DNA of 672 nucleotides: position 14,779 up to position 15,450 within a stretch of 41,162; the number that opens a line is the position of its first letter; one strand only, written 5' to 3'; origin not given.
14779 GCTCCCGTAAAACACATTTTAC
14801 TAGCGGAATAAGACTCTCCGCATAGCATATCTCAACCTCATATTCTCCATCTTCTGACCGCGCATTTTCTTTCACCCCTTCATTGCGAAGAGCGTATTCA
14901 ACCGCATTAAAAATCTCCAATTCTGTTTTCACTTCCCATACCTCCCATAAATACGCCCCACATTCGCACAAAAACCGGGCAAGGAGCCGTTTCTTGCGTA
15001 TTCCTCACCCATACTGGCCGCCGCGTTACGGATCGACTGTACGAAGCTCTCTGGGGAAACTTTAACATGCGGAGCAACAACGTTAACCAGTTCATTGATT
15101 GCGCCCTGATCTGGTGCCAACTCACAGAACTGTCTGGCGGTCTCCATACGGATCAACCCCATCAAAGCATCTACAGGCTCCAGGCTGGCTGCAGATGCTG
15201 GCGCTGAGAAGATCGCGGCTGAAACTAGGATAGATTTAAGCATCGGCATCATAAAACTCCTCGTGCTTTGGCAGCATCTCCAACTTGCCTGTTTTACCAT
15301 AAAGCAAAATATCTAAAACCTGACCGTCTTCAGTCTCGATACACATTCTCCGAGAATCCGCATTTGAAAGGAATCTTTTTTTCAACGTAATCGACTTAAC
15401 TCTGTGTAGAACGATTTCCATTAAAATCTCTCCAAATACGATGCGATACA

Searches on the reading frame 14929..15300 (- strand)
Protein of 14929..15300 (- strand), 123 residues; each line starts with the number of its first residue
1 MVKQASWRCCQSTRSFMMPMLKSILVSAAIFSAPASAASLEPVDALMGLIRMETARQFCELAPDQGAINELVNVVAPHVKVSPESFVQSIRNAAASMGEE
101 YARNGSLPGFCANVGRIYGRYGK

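Call 9: search_protein_families(library=pfam, proteins=[window:14929-15300:-], max_evalue=0.01)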
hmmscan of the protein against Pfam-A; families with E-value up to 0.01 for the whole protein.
window:14929-15300:- (123 aa): 0 families

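Call 10: search_protein_families(library=phrogs, proteins=[window:14929-15300:-], max_evalue=0.001)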
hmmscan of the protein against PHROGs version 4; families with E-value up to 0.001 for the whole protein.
window:14929-15300:- (123 aa): 1 family
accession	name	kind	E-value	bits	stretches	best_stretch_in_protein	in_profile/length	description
phrog_22635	-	unknown function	4.3e-41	140.3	1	22-123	5-106/106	-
